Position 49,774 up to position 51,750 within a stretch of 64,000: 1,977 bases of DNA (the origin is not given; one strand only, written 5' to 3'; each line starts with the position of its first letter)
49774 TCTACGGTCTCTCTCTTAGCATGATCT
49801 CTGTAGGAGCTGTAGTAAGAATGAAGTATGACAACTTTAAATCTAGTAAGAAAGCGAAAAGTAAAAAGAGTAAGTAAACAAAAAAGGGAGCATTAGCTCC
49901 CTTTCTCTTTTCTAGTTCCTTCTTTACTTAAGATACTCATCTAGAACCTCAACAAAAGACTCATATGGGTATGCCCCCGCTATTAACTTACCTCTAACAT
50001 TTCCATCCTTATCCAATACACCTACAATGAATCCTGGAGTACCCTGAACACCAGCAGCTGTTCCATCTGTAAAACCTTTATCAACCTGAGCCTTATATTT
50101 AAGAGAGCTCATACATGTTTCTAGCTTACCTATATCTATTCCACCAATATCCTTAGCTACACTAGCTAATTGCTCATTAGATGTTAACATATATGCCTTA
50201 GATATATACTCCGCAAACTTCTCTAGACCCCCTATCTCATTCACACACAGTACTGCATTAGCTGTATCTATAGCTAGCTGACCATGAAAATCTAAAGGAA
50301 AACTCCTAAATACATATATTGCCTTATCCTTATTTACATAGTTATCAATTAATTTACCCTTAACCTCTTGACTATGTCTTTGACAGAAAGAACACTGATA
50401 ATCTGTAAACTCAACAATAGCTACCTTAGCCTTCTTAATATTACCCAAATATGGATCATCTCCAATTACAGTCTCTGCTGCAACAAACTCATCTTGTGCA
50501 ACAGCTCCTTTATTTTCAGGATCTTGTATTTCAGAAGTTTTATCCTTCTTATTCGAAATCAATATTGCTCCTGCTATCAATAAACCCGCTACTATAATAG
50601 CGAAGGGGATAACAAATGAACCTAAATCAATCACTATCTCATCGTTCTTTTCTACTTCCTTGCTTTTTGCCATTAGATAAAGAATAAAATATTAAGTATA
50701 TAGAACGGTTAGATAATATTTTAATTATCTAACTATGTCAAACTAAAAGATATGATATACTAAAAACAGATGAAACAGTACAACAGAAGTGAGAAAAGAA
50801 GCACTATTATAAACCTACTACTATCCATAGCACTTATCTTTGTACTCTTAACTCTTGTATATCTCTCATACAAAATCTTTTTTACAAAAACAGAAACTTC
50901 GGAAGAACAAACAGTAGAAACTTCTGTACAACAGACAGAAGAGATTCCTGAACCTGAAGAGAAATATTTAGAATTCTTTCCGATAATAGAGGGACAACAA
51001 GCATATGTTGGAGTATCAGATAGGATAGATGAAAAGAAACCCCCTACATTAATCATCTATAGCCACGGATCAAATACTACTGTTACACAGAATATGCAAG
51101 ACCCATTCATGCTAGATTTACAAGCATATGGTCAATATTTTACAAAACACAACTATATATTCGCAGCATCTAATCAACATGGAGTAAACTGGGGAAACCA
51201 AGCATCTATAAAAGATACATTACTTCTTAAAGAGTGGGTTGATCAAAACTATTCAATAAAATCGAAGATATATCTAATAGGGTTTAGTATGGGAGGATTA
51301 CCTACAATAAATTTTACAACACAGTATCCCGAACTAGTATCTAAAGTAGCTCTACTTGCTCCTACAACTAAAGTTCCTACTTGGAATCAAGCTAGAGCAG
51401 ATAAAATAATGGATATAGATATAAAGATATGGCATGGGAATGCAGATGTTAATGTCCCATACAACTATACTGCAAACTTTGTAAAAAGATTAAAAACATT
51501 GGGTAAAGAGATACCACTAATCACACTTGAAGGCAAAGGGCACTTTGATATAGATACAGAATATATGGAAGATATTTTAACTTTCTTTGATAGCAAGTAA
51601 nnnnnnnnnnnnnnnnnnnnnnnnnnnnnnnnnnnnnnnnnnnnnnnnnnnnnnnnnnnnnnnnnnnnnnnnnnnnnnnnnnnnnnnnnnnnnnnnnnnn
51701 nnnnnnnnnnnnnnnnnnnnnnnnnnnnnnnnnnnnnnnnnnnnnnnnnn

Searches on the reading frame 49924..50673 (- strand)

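Call 45: search_protein_families(library=pfam, proteins=[window:49924-50673:-], max_evalue=0.00001)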
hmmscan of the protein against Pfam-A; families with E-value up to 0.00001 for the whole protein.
window:49924-50673:- (249 aa): 2 families
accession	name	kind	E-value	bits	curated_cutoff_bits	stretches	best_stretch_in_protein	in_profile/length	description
PF13462.12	Thioredoxin_4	-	1.4e-22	81.1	23.2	1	73-218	5-146/165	Thioredoxin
PF01323.26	DSBA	-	4.9e-10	39.9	25.6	1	153-242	109-188/191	DSBA-like thioredoxin domain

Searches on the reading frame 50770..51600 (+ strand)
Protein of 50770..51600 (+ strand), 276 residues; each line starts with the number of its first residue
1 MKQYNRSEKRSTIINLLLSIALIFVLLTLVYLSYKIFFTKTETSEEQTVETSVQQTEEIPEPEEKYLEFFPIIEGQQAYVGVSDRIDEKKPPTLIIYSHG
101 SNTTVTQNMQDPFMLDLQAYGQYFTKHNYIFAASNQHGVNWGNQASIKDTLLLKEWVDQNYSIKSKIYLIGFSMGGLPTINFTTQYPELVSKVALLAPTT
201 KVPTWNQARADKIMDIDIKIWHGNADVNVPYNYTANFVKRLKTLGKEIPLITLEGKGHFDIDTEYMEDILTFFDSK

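Call 45: search_protein_families(library=pfam, proteins=[window:50770-51600:+], max_evalue=0.00001)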
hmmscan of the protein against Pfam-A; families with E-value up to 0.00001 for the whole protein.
window:50770-51600:+ (276 aa): 5 families
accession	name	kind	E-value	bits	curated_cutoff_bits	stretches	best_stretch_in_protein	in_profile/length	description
PF02230.22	Abhydrolase_2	-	6.4e-11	42.9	23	1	90-273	40-213/217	Phospholipase/Carboxylesterase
PF00326.27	Peptidase_S9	-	7.9e-09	35.7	22.6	0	220-267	149-200/213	Prolyl oligopeptidase family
PF12146.15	Hydrolase_4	-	7.9e-08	32.3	27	1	144-204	56-115/239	Serine aminopeptidase, S33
PF00561.26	Abhydrolase_1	-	4e-07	30.4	25.8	1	156-208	61-112/245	alpha/beta hydrolase fold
PF00756.26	Esterase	-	5e-06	26.9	22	1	153-207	102-159/251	Putative esterase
